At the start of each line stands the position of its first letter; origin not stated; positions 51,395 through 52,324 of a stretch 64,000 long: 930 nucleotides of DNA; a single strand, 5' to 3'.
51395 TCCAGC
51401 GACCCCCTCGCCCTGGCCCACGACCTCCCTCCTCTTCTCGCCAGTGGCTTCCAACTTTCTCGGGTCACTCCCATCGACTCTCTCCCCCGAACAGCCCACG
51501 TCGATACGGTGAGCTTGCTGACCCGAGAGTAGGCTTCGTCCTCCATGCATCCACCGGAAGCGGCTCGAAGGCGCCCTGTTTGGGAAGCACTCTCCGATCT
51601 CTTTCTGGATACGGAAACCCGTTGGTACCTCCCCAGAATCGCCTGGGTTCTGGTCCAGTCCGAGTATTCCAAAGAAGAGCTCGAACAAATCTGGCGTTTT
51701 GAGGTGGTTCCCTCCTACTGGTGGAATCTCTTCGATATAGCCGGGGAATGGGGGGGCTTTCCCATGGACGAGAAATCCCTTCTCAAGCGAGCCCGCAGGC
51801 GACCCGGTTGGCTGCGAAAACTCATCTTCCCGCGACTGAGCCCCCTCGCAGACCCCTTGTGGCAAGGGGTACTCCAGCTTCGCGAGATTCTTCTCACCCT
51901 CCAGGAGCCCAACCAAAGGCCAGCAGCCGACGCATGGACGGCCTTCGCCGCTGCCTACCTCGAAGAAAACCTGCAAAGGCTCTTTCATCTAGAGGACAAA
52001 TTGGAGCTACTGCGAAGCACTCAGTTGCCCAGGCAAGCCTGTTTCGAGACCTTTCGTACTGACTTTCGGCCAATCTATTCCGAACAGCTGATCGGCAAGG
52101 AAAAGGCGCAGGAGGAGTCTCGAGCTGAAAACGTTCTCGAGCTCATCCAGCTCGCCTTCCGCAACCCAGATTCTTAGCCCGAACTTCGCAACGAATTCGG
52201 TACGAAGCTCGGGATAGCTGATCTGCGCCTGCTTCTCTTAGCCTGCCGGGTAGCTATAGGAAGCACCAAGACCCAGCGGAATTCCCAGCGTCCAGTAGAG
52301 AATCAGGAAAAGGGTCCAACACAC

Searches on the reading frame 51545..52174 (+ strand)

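Call 16: search_protein_families(library=pfam, proteins=[window:51545-52174:+], max_evalue=0.001)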
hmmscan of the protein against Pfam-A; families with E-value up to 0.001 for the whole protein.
window:51545-52174:+ (210 aa): 1 family
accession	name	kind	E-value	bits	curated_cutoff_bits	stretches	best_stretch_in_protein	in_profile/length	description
PF23296.1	DUF7079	-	1.2e-24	87.3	27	1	8-93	2-87/110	Domain of unknown function (DUF7079)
